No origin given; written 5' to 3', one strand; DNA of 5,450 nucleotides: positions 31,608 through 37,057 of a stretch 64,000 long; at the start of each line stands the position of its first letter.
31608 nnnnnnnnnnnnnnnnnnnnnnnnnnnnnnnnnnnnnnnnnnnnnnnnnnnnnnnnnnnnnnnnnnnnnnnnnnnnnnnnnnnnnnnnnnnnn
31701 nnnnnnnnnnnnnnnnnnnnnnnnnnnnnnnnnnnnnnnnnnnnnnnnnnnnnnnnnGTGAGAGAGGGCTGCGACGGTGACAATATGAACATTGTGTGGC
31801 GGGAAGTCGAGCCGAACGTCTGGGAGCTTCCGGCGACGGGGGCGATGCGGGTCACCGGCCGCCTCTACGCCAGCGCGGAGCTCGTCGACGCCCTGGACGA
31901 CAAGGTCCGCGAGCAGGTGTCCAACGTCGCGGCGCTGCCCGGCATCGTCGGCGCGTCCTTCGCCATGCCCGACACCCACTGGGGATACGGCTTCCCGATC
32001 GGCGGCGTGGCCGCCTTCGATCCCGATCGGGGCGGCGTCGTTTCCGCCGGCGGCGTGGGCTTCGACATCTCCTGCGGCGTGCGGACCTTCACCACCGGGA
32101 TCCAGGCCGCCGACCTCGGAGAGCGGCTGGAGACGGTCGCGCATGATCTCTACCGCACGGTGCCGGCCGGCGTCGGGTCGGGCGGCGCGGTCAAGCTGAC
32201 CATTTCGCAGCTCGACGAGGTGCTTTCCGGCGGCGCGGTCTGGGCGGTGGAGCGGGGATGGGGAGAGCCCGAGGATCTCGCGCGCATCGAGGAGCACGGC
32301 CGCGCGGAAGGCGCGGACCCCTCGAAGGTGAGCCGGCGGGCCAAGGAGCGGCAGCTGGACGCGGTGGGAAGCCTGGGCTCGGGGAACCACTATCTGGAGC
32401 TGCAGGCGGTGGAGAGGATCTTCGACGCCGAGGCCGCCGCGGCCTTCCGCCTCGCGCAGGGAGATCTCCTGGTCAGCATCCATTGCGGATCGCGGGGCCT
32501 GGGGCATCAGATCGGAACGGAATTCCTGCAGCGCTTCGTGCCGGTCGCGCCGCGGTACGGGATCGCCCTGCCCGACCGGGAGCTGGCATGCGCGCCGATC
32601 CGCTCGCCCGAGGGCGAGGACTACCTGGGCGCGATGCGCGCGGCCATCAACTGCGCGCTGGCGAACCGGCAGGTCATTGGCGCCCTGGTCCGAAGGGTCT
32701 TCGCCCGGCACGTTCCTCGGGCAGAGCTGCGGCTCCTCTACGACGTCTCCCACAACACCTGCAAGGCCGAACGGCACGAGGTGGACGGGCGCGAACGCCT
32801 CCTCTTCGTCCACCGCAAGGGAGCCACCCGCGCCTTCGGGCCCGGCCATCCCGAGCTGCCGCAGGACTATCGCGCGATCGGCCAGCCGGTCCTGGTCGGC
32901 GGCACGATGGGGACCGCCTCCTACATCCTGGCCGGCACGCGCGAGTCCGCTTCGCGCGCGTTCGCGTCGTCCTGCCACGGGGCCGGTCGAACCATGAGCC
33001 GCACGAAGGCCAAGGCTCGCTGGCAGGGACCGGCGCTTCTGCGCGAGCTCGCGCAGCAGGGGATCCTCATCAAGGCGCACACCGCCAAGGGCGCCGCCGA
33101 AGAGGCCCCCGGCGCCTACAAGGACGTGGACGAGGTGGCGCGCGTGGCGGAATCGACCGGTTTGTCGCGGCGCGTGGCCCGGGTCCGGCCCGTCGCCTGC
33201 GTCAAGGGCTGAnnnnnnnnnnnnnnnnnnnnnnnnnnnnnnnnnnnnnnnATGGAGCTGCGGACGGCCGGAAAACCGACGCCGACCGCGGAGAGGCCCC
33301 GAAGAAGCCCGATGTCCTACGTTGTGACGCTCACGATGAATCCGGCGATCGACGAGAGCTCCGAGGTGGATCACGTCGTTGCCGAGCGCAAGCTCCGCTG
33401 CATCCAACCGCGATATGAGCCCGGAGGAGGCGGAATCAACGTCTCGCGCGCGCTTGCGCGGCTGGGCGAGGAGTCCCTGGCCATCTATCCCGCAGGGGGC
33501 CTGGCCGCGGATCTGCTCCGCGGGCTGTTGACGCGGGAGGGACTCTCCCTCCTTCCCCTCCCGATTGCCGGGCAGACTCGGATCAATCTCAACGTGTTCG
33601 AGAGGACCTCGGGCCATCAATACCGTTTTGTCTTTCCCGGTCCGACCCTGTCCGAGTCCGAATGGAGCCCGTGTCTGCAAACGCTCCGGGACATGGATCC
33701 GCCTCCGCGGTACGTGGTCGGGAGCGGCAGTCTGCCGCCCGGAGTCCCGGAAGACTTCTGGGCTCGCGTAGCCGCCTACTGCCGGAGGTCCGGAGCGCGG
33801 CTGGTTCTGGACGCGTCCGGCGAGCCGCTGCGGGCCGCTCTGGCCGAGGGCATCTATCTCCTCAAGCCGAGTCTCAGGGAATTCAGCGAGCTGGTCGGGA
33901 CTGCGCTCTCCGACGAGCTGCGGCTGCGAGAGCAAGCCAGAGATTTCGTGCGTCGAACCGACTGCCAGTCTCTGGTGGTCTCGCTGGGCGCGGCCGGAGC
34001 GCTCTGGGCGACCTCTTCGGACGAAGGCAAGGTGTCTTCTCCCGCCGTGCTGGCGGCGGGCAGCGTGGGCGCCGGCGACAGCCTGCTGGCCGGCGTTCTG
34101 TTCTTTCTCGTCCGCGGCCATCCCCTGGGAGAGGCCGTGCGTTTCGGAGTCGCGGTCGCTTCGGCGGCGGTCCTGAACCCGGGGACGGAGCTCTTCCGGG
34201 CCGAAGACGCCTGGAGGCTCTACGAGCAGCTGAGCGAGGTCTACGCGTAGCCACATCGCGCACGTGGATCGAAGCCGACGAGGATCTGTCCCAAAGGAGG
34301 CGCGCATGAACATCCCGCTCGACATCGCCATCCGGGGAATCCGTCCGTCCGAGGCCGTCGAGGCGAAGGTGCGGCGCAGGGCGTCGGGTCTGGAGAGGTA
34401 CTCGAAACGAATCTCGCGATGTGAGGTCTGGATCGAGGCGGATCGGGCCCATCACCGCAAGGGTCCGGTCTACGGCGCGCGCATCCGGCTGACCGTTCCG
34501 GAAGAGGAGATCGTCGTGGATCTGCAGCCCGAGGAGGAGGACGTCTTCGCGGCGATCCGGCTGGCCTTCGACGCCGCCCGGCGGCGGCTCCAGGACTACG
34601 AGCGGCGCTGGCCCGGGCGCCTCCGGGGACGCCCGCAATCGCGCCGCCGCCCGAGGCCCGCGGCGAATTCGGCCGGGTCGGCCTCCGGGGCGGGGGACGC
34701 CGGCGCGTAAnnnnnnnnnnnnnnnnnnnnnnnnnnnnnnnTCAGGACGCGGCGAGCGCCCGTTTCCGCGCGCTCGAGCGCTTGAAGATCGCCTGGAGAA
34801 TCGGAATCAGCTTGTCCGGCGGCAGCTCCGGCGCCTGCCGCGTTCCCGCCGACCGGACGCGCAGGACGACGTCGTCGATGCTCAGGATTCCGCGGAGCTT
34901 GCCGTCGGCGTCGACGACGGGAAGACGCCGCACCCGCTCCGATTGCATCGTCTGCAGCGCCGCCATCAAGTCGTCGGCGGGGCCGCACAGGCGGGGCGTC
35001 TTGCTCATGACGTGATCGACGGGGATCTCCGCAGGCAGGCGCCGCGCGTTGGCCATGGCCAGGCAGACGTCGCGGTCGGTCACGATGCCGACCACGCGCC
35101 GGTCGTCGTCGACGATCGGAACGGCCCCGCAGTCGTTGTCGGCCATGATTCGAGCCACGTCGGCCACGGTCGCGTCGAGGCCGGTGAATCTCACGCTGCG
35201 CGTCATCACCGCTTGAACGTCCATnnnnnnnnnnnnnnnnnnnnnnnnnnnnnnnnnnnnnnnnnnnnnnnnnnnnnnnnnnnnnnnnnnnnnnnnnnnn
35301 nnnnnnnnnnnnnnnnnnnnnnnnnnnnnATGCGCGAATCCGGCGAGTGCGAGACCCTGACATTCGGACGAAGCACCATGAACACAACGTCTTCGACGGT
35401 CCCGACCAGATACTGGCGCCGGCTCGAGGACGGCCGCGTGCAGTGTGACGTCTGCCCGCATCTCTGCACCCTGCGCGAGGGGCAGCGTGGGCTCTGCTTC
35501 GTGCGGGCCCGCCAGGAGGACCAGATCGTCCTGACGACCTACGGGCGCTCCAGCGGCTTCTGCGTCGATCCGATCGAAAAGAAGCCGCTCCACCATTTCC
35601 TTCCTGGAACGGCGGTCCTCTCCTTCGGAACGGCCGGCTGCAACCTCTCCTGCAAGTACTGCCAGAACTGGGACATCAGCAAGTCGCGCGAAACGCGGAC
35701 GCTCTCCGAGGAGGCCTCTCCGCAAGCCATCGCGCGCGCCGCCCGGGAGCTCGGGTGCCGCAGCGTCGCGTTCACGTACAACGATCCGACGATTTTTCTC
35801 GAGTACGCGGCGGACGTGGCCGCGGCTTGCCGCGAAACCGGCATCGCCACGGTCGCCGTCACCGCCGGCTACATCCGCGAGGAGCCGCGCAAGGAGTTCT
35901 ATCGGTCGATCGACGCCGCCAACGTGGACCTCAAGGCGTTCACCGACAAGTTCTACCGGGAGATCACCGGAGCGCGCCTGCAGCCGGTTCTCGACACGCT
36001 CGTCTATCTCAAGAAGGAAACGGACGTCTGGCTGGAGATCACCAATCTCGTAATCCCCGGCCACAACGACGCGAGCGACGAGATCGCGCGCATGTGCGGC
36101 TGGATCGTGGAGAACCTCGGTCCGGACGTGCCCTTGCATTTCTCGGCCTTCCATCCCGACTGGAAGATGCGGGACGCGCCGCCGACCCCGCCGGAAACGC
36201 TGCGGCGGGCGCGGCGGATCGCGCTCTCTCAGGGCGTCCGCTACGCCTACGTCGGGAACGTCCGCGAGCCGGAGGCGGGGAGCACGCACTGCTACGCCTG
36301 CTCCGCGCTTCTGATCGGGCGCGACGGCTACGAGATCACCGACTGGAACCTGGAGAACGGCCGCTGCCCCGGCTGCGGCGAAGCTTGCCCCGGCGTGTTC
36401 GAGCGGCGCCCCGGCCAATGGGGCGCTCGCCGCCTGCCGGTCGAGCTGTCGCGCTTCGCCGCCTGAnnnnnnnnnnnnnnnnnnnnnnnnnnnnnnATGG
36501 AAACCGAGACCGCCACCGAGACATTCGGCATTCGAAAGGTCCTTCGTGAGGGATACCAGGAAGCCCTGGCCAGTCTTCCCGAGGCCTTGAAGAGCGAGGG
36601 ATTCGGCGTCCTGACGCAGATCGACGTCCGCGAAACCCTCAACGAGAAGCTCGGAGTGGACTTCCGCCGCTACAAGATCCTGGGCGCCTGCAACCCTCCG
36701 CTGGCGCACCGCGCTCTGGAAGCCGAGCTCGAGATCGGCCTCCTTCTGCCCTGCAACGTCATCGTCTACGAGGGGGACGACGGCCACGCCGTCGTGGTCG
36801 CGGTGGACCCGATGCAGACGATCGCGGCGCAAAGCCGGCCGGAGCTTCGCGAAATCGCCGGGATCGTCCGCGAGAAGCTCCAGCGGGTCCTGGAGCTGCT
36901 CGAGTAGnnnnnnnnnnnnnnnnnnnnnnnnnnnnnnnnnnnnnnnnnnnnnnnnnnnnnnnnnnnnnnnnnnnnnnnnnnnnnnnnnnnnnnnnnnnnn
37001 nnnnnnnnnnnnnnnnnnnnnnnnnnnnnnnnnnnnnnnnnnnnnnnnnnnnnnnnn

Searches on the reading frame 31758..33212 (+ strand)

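Call 61: search_protein_families(library=pfam, proteins=[window:31758-33212:+], max_evalue=0.00001)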
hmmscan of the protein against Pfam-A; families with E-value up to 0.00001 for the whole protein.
window:31758-33212:+ (484 aa): 1 family
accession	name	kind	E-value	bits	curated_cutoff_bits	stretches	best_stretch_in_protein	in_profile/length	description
PF01139.22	RtcB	-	3.5e-165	550.8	27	1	53-484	1-426/426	tRNA-splicing ligase RtcB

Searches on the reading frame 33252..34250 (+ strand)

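Call 26: search_protein_families(library=pfam, proteins=[window:33252-34250:+], max_evalue=0.001)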
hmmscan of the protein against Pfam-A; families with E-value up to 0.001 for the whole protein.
window:33252-34250:+ (332 aa): 2 families
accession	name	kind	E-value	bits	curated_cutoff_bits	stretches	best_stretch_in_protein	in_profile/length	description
PF00294.29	PfkB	-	1.5e-44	153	25.8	1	29-313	3-296/302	pfkB family carbohydrate kinase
PF08543.17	Phos_pyr_kin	-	3.8e-05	23.6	27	1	179-307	98-232/246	Phosphomethylpyrimidine kinase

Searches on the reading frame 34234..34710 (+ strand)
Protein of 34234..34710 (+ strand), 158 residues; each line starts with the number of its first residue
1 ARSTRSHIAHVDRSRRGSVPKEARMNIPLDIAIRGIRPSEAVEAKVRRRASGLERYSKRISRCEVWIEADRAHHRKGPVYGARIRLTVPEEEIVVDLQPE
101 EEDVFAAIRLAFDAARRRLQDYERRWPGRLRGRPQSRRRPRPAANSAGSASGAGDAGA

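Call 61: search_protein_families(library=pfam, proteins=[window:34234-34710:+], max_evalue=0.00001)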
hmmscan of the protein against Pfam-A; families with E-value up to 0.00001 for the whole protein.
window:34234-34710:+ (158 aa): 1 family
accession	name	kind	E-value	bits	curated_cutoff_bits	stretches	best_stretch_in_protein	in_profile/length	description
PF02482.25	Ribosomal_S30AE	-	1.3e-10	42.3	23.7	1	31-125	3-86/88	Sigma 54 modulation protein / S30EA ribosomal protein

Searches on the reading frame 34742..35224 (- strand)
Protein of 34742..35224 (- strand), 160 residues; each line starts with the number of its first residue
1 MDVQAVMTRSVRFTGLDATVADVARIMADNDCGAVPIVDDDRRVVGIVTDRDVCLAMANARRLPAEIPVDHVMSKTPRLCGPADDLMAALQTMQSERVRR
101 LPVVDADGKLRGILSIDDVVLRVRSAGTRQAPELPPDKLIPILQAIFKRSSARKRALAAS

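Call 27: search_protein_families(library=pfam, proteins=[window:34742-35224:-], max_evalue=0.001)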
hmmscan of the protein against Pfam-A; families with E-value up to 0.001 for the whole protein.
window:34742-35224:- (160 aa): 1 family
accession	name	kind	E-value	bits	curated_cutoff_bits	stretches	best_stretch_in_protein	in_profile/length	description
PF00571.33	CBS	-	5.2e-27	94.4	24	2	3-58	1-56/57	CBS domain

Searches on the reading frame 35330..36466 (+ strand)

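Call 27: search_protein_families(library=pfam, proteins=[window:35330-36466:+], max_evalue=0.001)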
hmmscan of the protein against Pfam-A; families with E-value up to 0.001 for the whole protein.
window:35330-36466:+ (378 aa): 2 families
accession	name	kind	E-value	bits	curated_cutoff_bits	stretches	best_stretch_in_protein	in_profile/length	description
PF04055.27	Radical_SAM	-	1.3e-19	71.4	29.5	1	101-255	4-165/166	Radical SAM superfamily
PF13353.11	Fer4_12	-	2.2e-05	25.2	22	1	93-195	5-110/137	4Fe-4S single cluster domain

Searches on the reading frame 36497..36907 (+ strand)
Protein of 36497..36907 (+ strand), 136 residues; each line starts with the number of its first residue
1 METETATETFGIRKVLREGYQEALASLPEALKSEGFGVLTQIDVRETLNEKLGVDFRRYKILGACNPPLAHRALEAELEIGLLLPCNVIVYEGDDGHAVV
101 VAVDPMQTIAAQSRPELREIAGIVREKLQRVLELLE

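Call 61: search_protein_families(library=pfam, proteins=[window:36497-36907:+], max_evalue=0.00001)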
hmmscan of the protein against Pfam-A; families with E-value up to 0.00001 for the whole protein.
window:36497-36907:+ (136 aa): 1 family
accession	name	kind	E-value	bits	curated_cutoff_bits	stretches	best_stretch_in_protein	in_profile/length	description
PF03625.19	DUF302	-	3.7e-27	94.4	23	1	42-105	1-63/63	Domain of unknown function DUF302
